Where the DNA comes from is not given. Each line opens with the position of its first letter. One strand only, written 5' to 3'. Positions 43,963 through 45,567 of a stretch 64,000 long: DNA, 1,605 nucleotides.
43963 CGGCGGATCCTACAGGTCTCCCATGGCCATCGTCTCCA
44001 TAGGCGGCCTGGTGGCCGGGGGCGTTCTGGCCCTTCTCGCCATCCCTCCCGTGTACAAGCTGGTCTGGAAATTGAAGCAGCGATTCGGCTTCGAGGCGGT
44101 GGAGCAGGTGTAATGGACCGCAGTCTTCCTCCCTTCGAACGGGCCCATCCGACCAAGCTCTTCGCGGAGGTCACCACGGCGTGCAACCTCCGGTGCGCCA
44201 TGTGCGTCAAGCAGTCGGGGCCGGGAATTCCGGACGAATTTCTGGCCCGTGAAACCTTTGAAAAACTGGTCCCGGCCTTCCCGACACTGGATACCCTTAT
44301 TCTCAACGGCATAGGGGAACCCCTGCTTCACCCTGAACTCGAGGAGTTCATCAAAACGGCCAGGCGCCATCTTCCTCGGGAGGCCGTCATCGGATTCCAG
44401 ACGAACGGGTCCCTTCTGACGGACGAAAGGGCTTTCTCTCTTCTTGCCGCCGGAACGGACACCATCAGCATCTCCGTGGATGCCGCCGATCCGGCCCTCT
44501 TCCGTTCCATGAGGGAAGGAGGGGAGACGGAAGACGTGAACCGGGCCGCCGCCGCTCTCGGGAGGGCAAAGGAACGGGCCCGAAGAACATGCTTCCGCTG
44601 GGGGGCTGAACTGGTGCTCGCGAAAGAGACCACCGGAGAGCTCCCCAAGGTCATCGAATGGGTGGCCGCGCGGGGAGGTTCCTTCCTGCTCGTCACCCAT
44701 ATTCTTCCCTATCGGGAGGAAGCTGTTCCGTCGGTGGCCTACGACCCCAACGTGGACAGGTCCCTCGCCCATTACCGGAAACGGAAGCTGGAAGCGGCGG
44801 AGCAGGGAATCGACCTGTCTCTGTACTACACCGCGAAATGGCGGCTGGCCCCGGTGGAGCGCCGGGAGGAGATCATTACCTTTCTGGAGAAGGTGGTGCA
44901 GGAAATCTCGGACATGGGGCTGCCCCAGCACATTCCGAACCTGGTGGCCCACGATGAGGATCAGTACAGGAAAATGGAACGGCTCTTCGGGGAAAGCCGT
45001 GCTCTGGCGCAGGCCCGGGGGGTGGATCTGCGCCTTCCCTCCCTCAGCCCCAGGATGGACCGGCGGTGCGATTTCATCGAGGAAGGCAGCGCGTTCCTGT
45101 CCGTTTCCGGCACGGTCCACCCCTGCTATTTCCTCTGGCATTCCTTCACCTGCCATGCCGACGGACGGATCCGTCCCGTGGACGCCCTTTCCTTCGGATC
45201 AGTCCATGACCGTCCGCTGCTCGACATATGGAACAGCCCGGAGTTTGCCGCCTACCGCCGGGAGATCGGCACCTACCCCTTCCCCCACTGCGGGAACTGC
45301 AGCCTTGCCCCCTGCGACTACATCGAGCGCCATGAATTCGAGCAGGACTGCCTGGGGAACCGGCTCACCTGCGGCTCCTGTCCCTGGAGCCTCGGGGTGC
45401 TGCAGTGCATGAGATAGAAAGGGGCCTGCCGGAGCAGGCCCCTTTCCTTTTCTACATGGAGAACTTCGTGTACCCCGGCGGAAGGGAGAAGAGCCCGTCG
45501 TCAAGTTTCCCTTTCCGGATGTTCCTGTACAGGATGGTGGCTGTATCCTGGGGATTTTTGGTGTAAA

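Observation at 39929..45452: Radical SAM/SPASM enzyme translationally coupled to an MFP-RND efflux pair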

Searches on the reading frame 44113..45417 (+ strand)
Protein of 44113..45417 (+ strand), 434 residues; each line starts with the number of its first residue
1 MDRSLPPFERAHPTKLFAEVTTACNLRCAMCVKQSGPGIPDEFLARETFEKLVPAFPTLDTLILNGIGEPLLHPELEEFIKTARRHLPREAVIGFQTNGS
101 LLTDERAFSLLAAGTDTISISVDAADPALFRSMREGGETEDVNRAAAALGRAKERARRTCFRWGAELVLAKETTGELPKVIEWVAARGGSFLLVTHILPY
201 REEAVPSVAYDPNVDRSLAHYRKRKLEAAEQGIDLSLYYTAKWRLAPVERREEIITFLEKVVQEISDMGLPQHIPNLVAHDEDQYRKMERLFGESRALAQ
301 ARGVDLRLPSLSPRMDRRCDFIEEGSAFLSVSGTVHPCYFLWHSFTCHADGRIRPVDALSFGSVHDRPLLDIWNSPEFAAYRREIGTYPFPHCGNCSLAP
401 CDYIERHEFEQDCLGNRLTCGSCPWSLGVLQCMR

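Call 7: search_protein_families(library=ncbifam, proteins=[window:44113-45417:+], max_evalue=0.001)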
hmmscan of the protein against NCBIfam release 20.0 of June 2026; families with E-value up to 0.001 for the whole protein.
window:44113-45417:+ (434 aa): 34 families (the best 25 are shown)
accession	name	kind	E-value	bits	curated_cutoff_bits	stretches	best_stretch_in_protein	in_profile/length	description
TIGR04311.1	rSAM_Geo_metal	subfamily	4.7e-158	526.7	400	1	12-433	1-423/423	radical SAM/SPASM family putative metalloenzyme maturase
TIGR04317.1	W_rSAM_matur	equivalog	2.8e-67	227.3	380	2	12-218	2-205/349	tungsten cofactor oxidoreductase radical SAM maturase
TIGR02666.1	moaA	equivalog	1.1e-16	60.8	284.05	1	18-149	14-150/336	GTP 3',8-cyclase MoaA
TIGR02668.1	moaA_archaeal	equivalog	4.3e-14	52.2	325.25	1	15-215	11-204/303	GTP 3',8-cyclase MoaA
TIGR03962.1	mycofact_rSAM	equivalog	5.1e-13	48.9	265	1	13-199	11-187/339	mycofactocin radical SAM maturase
NF001199.0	PRK00164.2-1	equivalog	1.5e-12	47.3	231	1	15-146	13-142/308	GTP 3',8-cyclase MoaA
TIGR04545.1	rSAM_ahbD_hemeb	equivalog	2.8e-12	46.8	500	1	19-134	5-118/339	heme b synthase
TIGR04250.1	SCM_rSAM_ScmE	equivalog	4.7e-12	45.5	400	1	16-149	5-137/358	SynChlorMet cassette radical SAM/SPASM protein ScmE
TIGR04055.1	rSAM_NirJ2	equivalog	6.8e-12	45.6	500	1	20-136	6-119/326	putative heme d1 biosynthesis radical SAM protein NirJ2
TIGR04347.1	pseudo_SAM_Halo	equivalog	2.6e-11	43.4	525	1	19-126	43-148/390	TIGR04347 family pseudo-SAM/SPASM protein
NF049973.1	radical_Rv1681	equivalog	3.4e-10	39.4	380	1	16-153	74-207/326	Rv1681 family radical SAM protein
TIGR02109.1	PQQ_syn_pqqE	equivalog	3.8e-10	39.2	381.35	1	12-140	5-129/358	pyrroloquinoline quinone biosynthesis protein PqqE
TIGR04546.1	rSAM_ahbC_deAc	equivalog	4.1e-10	39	650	1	19-184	44-200/390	12,18-didecarboxysiroheme deacetylase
TIGR04321.1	spiroSPASM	subfamily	5.7e-10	38.5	250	1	10-150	227-377/510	spiro-SPASM protein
TIGR04053.2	TIGR04053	equivalog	7.2e-10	38.6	395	1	12-186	6-175/366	TIGR04053 family radical SAM/SPASM domain-containing protein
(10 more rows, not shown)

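Call 8: search_protein_families(library=pfam, proteins=[window:44113-45417:+], max_evalue=0.001)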
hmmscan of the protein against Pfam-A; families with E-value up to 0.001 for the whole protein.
window:44113-45417:+ (434 aa): 2 families
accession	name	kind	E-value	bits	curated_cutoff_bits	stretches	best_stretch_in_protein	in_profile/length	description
PF04055.27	Radical_SAM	-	1.2e-14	55.3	29.5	1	19-152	2-139/166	Radical SAM superfamily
PF13186.11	SPASM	-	1.8e-11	44.6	21.5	1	319-396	1-66/67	Iron-sulfur cluster-binding domain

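Call 11: find_homologous_proteins(query=window:44113-45417:+, max_evalue=1e-20)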
Query window:44113-45417:+ (434 aa): 382 proteins with E <= 1e-20 among 8000 candidates; the best 120 are listed.
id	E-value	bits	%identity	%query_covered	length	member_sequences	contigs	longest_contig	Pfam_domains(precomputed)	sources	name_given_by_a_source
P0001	2.0e-298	1007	100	100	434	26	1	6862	PF13186.12,PF04055.28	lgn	-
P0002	4.6e-262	888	87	100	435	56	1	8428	PF13186.12,PF04055.28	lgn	-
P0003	1.2e-231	787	77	100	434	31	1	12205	PF13186.12,PF04055.28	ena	-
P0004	3.3e-222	756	72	100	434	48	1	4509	PF13186.12,PF04055.28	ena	-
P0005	6.0e-217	739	72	99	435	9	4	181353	PF13186.12,PF04055.28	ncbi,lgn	-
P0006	8.8e-215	732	70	100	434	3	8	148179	PF13186.12,PF04055.28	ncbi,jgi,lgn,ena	-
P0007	5.8e-212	723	71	100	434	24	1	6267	PF13186.12,PF04055.28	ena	-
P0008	2.3e-209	714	71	99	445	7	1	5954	PF13186.12,PF04055.28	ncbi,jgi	ncbi:MAG: radical SAM/SPASM family putative metalloenzyme maturase [Aminivibrio sp.]|jgi:putative me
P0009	6.8e-203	693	69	99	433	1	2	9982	PF13186.12,PF04055.28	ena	-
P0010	1.4e-202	692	69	99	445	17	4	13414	PF13186.12,PF04055.28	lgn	-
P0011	1.9e-202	691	69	99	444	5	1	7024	PF13186.12,PF04055.28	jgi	jgi:putative metalloenzyme radical SAM/SPASM domain maturase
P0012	3.2e-198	677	67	100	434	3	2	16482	PF13186.12,PF04055.28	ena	-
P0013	1.5e-137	477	46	99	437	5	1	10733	PF13186.12,PF04055.28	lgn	-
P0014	1.9e-137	477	68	74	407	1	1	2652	PF04055.28,PF00580.28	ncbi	ncbi:MAG: UvrD-helicase domain-containing protein, partial [Aminobacteriaceae bacterium]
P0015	1.0e-136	475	46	99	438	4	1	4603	PF13186.12,PF04055.28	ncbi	ncbi:MAG: radical SAM/SPASM family putative metalloenzyme maturase [Desulfococcaceae bacterium]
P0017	6.7e-130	452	46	99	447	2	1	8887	PF13186.12,PF04055.28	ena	-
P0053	7.4e-122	426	46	97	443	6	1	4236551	PF13186.12,PF04055.28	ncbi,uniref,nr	ncbi:radical SAM/SPASM family putative metalloenzyme maturase [Deferrisoma camini]|uniref:radical SA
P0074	3.7e-120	420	44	100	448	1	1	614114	PF13186.12,PF04055.28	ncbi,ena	-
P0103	1.1e-118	415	43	99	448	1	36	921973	PF13186.12,PF04055.28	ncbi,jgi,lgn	jgi:putative metalloenzyme radical SAM/SPASM domain maturase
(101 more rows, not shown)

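Call 12: find_related_loci(query=window:44113-45417:+, collection=genome_contigs, flank=8000)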
Query window:44113-45417:+ (434 aa) in genome_contigs; peptide patterns used: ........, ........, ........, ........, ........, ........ (x = any residue, [..] = any of these).
395 stretches matched a pattern; 297 encode a relative of the query (tblastn E <= 1e-3); the best 80 are kept; 80 distinct loci.
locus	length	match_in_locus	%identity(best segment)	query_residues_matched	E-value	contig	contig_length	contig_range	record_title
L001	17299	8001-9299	87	2-434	0e+0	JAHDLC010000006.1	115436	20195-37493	MAG: Synergistaceae bacterium isolate LM3-B4.3 k141_99033, whole genome shotgun sequence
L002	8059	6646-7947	77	1-434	0e+0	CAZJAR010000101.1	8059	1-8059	MAG TPA_asm: uncultured Synergistaceae bacterium isolate SRP294416_co1_386 genome assembly, contig: NODE_20665_length_80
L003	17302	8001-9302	71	1-434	0e+0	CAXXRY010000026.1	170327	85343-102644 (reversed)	MAG: Aminobacteriaceae bacterium isolate 73440aae-3b96-4bfa-a47d-8f80ded2de5b genome assembly, contig: contig_26, whole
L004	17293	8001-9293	72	4-434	0e+0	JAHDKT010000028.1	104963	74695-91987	MAG: Synergistaceae bacterium isolate LM3-B13.2 k141_103179, whole genome shotgun sequence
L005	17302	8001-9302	70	1-434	0e+0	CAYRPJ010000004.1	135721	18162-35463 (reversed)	MAG TPA_asm: uncultured Synergistaceae bacterium isolate SRP241326_co4_65 genome assembly, contig: NODE_190_length_13572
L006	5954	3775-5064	71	5-434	0e+0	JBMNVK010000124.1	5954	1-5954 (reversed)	MAG: Aminivibrio sp. isolate SBF912SR4HQ0023 scaffold_4503_c1, whole genome shotgun sequence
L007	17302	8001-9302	71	1-434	0e+0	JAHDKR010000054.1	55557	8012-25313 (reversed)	MAG: Synergistaceae bacterium isolate LM3-B12.1 k141_104392, whole genome shotgun sequence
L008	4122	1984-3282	71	2-434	0e+0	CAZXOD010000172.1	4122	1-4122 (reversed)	MAG TPA_asm: uncultured Synergistaceae bacterium isolate binchicken_co45_692 genome assembly, contig: NODE_45718_length_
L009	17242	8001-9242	72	21-434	0e+0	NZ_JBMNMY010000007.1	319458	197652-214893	MAG: Aminivibrio sp. isolate SBF912LR0HQ0056 contig_25907, whole genome shotgun sequence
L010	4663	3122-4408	69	6-434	0e+0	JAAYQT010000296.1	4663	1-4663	MAG: Synergistaceae bacterium isolate AS22ysBPME_88 174492_AS22, whole genome shotgun sequence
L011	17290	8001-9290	46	6-434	6e-139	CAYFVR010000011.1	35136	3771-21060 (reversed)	MAG TPA_asm: uncultured Desulfobacterales bacterium isolate ERP107533_co1_151 genome assembly, contig: NODE_508_length_3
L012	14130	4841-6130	46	6-434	2e-138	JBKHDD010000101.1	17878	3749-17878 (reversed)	MAG: Desulfococcaceae bacterium isolate D1M03_3 NODE_1700_length_17878_cov_10.955731, whole genome shotgun sequence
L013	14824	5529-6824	47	4-434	2e-132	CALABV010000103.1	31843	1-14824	MAG TPA_asm: uncultured Geobacter sp. isolate SRR3330211_bin.149_CONCOCT_v1.1_MAG genome assembly, contig: ERZ724082.100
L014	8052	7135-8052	67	1-306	2e-130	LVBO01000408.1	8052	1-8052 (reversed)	MAG: Synergistales bacterium Syner_01 Syner_01_contig_22637, whole genome shotgun sequence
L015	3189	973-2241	46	12-434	1e-135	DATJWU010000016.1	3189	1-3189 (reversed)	MAG TPA_asm: Thermodesulfovibrionales bacterium isolate SMAG_U15107 k141_2153859, whole genome shotgun sequence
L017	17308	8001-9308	44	1-434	5e-128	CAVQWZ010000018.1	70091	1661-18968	MAG: uncultured delta proteobacterium isolate MFD05684.bin.1.120 genome assembly, contig: contig_65521, whole genome sho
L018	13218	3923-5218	46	4-434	8e-128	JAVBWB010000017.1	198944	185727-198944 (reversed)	MAG: Geobacteraceae bacterium isolate ZNE14_Bin51 all_Scaff008090, whole genome shotgun sequence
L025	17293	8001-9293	44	5-434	2e-126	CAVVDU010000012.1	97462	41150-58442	MAG: uncultured delta proteobacterium isolate MFD02416.bin.2.91 genome assembly, contig: contig_23993, whole genome shot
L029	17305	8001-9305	45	2-434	8e-126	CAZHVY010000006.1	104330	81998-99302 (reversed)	MAG TPA_asm: uncultured Geobacter sp. isolate binchicken_co20_405 genome assembly, contig: NODE_509_length_104330_cov_44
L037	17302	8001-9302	44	2-433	1e-124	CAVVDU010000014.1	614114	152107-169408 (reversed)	MAG: uncultured delta proteobacterium isolate MFD02416.bin.2.91 genome assembly, contig: contig_2821, whole genome shotg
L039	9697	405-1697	43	5-434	2e-124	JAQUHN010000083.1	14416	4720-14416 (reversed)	MAG: Geobacteraceae bacterium isolate STCSWMC_38 NODE_11476_length_14416_cov_3.719574_ST_CSWMC, whole genome shotgun seq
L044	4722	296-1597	44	2-433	2e-125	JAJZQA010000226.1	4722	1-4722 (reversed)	MAG: Deltaproteobacteria bacterium isolate SKS1.bin30 NODE_32328_length_4722_cov_1.294015, whole genome shotgun sequence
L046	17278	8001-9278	44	10-434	7e-124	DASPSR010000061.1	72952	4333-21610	MAG TPA_asm: Nitrospirota bacterium isolate SMAG_U12256 k141_704344, whole genome shotgun sequence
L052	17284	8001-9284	45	7-433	3e-123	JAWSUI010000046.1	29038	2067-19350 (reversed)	MAG: Deferrisomatales bacterium isolate B4G8CH4-07 NODE_411_length_29038_cov_10.225788, whole genome shotgun sequence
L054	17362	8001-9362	43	5-434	4e-123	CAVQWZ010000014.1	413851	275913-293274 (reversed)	MAG: uncultured delta proteobacterium isolate MFD05684.bin.1.120 genome assembly, contig: contig_58427, whole genome sho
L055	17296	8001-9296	44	3-433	2e-123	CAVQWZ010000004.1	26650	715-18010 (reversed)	MAG: uncultured delta proteobacterium isolate MFD05684.bin.1.120 genome assembly, contig: contig_112982, whole genome sh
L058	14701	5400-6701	44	3-434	4e-123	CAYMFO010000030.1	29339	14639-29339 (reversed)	MAG TPA_asm: uncultured Geobacter sp. isolate binchicken_co66_95 genome assembly, contig: NODE_2646_length_29339_cov_55.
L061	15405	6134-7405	44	12-434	5e-123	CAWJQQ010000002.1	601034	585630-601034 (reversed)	MAG: Nitrospirota bacterium isolate MFD03044.bin.1.139 genome assembly, contig: contig_29216, whole genome shotgun seque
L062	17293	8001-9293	42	5-433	9e-123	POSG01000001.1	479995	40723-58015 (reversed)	MAG: Geobacter sp. isolate GAC1 CM3_1000008, whole genome shotgun sequence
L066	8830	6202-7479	43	10-434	1e-122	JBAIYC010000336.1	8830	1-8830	MAG: Nitrospirota bacterium isolate bin_6 c_000011804108, whole genome shotgun sequence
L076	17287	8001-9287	42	7-433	5e-121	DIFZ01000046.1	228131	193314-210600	MAG TPA_asm: Geobacter sp. UBA5735 UBA5735_contig_815, whole genome shotgun sequence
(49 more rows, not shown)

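Call 20: search_protein_families(library=pfam, proteins=[L025:5779-7599:+, L013:6963-7550:+, L025:4949-5827:+, L061:5129-5776:+, L058:1696-2160:+, L025:10614-11141:+, L017:10286-10648:+, L054:5753-7147:+, L046:5115-6866:+, L076:11492-12583:+], max_evalue=0.001)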
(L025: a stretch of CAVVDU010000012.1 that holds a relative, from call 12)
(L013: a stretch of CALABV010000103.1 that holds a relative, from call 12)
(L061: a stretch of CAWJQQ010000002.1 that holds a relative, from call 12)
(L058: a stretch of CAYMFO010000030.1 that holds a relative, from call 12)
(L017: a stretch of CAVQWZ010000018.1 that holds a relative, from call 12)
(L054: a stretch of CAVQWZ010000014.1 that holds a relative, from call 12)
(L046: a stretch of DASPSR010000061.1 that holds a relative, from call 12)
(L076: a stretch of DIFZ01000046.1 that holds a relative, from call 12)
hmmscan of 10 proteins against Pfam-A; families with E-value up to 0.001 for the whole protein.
L025:5779-7599:+ (606 aa): 2 families
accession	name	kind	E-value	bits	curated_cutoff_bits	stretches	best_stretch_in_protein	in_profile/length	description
PF00425.24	Chorismate_bind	-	9.5e-82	274.8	27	1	132-388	2-257/257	chorismate binding enzyme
PF01063.24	Aminotran_4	-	6.2e-40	137.9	28.5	1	401-599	2-221/223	Amino-transferase class IV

L013:6963-7550:+ (195 aa): 4 families
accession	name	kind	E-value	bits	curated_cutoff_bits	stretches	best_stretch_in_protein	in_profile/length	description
PF08281.18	Sigma70_r4_2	-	3.8e-16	58.9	25.7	1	134-183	2-51/54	Sigma-70, region 4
PF04545.22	Sigma70_r4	-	7e-08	32.3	24.1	1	139-187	1-49/50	Sigma-70, region 4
PF04542.20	Sigma70_r2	-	2.5e-07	30.8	24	1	34-88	11-68/71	Sigma-70 region 2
PF22233.2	PhyR_sigma-like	-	3.8e-06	27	27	1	142-183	3-44/50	Response regulator PhyR, sigma-like domain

L025:4949-5827:+ (292 aa): 1 family
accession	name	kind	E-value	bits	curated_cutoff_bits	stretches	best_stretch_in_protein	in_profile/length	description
PF09674.15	DUF2400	-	1.7e-75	254.4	25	1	29-266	1-224/225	Protein of unknown function (DUF2400)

L061:5129-5776:+ (215 aa): 0 families

L058:1696-2160:+ (154 aa): 1 family
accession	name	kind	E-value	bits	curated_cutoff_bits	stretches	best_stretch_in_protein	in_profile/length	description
PF02580.21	Tyr_Deacylase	-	6.5e-57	192.3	25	1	2-144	1-144/144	D-Tyr-tRNA(Tyr) deacylase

L025:10614-11141:+ (175 aa): 3 families
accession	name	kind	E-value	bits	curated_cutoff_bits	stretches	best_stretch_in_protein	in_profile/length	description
PF11304.13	DUF3106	-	1.9e-34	118.7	24.3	1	41-143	1-103/104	Protein of unknown function (DUF3106)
PF05823.17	Gp-FAR-1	-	0.00054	20.8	29.2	0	46-128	37-130/149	Nematode fatty acid retinoid binding protein (Gp-FAR-1)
PF05099.18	TerB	-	0.00091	19.9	24.4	0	79-116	17-54/118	Tellurite resistance protein TerB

L017:10286-10648:+ (120 aa): 1 family
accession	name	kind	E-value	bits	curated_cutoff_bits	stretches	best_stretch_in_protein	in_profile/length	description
PF12279.13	DUF3619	-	0.00028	21.8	22.2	0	7-68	2-63/130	Protein of unknown function (DUF3619)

L054:5753-7147:+ (464 aa): 4 families
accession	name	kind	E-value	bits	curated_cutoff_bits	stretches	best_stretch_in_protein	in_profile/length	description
PF02518.31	HATPase_c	-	1.8e-25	89.9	26.4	1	356-463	4-109/111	Histidine kinase-, DNA gyrase B-, and HSP90-like ATPase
PF00672.30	HAMP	-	1.4e-15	57.8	25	1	186-239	2-52/53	HAMP domain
PF00512.31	HisKA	-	5.6e-11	42.8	26.9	1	244-307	1-65/66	His Kinase A (phospho-acceptor) domain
PF13581.12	HATPase_c_2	-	0.00028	21.3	27.4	1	355-431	29-104/127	Histidine kinase-like ATPase domain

L046:5115-6866:+ (583 aa): 2 families
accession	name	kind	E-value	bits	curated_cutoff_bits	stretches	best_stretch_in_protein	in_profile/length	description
PF01314.23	AFOR_C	-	1.9e-82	277.9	27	1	230-563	3-344/385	Aldehyde ferredoxin oxidoreductase, domains 2 & 3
PF02730.20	AFOR_N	-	9.4e-56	189.1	29.8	1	8-212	2-198/199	Aldehyde ferredoxin oxidoreductase, N-terminal domain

L076:11492-12583:+ (363 aa): 1 family
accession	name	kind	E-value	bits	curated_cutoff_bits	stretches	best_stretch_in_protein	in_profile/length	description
PF01758.21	SBF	-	1.6e-57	194.7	24.3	1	53-249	1-190/191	Sodium Bile acid symporter family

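Call 21: search_protein_families(library=pfam, proteins=[L062:7386-7745:+, L066:7586-8098:+, L037:6311-6781:+, L076:4220-4906:+, L055:3400-4701:+, L044:1767-3170:+, L062:9747-11510:+, L029:9432-10691:-, L018:10674-11375:-, L039:7040-8290:+], max_evalue=0.001)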
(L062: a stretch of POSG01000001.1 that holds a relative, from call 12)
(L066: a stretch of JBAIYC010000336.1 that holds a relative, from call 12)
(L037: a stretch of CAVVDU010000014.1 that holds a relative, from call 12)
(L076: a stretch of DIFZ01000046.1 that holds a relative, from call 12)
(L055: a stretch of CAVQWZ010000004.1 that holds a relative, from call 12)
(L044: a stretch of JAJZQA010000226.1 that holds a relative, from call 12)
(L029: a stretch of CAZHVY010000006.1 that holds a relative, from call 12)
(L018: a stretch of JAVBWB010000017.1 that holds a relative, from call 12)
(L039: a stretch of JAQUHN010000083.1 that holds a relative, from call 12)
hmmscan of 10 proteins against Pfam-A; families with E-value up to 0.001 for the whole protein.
L062:7386-7745:+ (119 aa): 4 families
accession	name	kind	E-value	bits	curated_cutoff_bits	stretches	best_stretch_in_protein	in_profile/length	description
PF01022.26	HTH_5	-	1.6e-18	66.7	22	1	13-58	1-46/47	Bacterial regulatory protein, arsR family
PF25213.1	HVO_A0261_N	-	1.9e-05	24.9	35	1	14-81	11-74/86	HVO_A0261 N-terminal domain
PF09339.16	HTH_IclR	-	0.00014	22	22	1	28-58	19-49/52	IclR helix-turn-helix domain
PF12802.13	MarR_2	-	0.0005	20.6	27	1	28-61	21-54/61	MarR family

L066:7586-8098:+ (170 aa): 0 families

L037:6311-6781:+ (156 aa): 1 family
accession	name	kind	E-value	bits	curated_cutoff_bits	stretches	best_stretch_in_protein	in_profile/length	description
PF01451.26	LMWPc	-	9.8e-21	74.9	23.2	1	14-139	1-140/144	Low molecular weight phosphotyrosine protein phosphatase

L076:4220-4906:+ (228 aa): 2 families
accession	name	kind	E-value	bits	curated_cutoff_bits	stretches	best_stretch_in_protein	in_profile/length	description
PF02683.22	DsbD_TM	-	3.9e-26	92.1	27.1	1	18-190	4-186/219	Cytochrome C biogenesis protein transmembrane domain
PF13386.12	DsbD_2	-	1.9e-15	57.8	24.9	1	22-204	2-188/199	Cytochrome C biogenesis protein transmembrane region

L055:3400-4701:+ (433 aa): 1 family
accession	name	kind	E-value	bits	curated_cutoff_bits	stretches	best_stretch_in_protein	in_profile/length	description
PF03773.19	ArsP_1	-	1.5e-74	251.2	32.3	1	37-430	4-294/294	Predicted permease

L044:1767-3170:+ (467 aa): 3 families
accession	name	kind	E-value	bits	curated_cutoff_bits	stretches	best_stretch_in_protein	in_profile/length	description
PF00006.31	ATP-synt_ab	-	5.6e-73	245.5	29.5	1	140-353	1-213/213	ATP synthase alpha/beta family, nucleotide-binding domain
PF22919.1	ATP-synt_VA_C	-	1.5e-11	44.7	24.7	1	361-422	8-71/101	C-terminal domain of V and A type ATP synthase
PF02874.29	ATP-synt_ab_N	-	9.3e-07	29.7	20.9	1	18-83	1-69/69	ATP synthase alpha/beta family, beta-barrel domain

L062:9747-11510:+ (587 aa): 19 families
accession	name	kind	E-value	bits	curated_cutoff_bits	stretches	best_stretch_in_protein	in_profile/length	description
PF02374.21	ArsA_ATPase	-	2.1e-84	283.8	24.3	3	19-299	3-299/305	Anion-transporting ATPase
PF13614.12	AAA_31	-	9.9e-21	74.9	27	2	23-168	8-141/177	AAA domain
PF01656.29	CbiA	-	1.9e-20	73.5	25.4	2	23-64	5-46/125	CobQ/CobB/MinD/ParA nucleotide binding domain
PF00142.24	Fer4_NifH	-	3e-13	50.3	25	2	21-58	4-41/271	4Fe-4S iron sulfur cluster binding proteins, NifH/frxC family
PF10609.15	ParA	-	9.7e-13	48.5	27.1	2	339-386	8-55/246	NUBPL iron-transfer P-loop NTPase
PF13481.12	AAA_25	-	1.1e-07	32.1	27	1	318-389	17-84/195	AAA domain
PF13191.12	AAA_16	-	2e-07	32.1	32.6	0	323-455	12-139/167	AAA ATPase domain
PF00448.28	SRP54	-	5.7e-07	29.8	22.7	0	19-54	3-38/196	SRP54-type protein, GTPase domain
PF03308.22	MeaB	-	6.5e-07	29.1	23.1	0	20-59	36-75/273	Methylmalonyl Co-A mutase-associated GTPase MeaB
PF20720.3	nSTAND3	-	2.1e-06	28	27.2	0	8-53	6-52/155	Novel STAND NTPase 3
PF02562.22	PhoH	-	5.2e-06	26.5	27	0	331-383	15-67/205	PhoH-like protein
PF13604.12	AAA_30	-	2.6e-05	24.5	27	0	331-396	14-76/191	AAA domain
PF25199.1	nSTAND_NTPase5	-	2.9e-05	24.3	34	0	6-60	30-85/145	Novel STAND NTPase 5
PF09140.17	MipZ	-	3e-05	23.9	20.7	0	337-367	3-33/262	ATPase MipZ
PF01695.23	IstB_IS21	-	5.9e-05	23.1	24.1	0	338-372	95-129/238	IstB-like ATP binding protein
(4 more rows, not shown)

L029:9432-10691:- (419 aa): 3 families
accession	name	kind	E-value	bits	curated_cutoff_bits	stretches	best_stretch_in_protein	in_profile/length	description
PF00155.27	Aminotran_1_2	-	2e-50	172.5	19.7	1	59-405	2-356/361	Aminotransferase class I and II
PF01041.23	DegT_DnrJ_EryC1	-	8.8e-09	35.5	19.8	1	120-199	38-118/360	DegT/DnrJ/EryC1/StrS aminotransferase family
PF00266.25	Aminotran_5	-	1.4e-06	28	21.5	1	79-218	22-164/371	Aminotransferase class-V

L018:10674-11375:- (233 aa): 2 families
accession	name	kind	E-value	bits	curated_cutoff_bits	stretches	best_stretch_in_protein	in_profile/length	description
PF03749.19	SfsA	-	2e-49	167.4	22.8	1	83-220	2-138/138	Sugar fermentation stimulation protein RE domain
PF17746.7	SfsA_N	-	7.8e-26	90.4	25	1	13-79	1-63/63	SfsA N-terminal OB domain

L039:7040-8290:+ (416 aa): 3 families
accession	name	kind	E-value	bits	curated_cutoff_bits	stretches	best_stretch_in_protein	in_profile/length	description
PF02801.28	Ketoacyl-synt_C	-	3e-34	118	20.8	1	261-374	2-118/119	Beta-ketoacyl synthase, C-terminal domain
PF00109.32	ketoacyl-synt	-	4.6e-33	115.3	20.8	1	19-252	2-252/252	Beta-ketoacyl synthase, N-terminal domain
PF00108.29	Thiolase_N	-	0.00037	20.4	26.4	1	167-212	76-121/260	Thiolase, N-terminal domain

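Call 35: search_solved_structures(query=window:44113-45417:+, max_evalue=0.01)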
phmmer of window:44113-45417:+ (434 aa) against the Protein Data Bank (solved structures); distinct sequences matched with E-value up to 0.01: 10.
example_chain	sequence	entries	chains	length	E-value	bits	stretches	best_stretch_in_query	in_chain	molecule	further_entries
8wm2_A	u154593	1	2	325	2.3e-06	30.1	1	19-124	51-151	Fe-S radical SAM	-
4m7t_A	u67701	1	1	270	9.4e-06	28.1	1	12-133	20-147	BtrN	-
7bi7_A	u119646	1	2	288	1.4e-05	27.5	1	16-130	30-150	FeMo cofactor biosynthesis protein NifB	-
7jmb_A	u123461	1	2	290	1.5e-05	27.4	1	16-130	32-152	Nitrogenase iron-molybdenum cofactor biosynthesis protein NifB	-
7jma_A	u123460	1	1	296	1.5e-05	27.4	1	16-130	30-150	Nitrogenase iron-molybdenum cofactor biosynthesis protein NifB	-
4m7s_A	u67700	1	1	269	1.8e-05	27.2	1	17-133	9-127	BtrN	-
2fb2_A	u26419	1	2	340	2.7e-05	26.6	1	16-134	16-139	Molybdenum cofactor biosynthesis protein A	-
6y1x_A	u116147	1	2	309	3.4e-05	26.2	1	18-130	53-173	Radical SAM domain protein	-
1tv7_A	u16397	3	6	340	3.5e-05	26.2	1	17-134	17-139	Molybdenum cofactor biosynthesis protein A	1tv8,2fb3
6efn_A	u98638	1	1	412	0.0026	20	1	14-144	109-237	Sporulation killing factor maturation protein SkfB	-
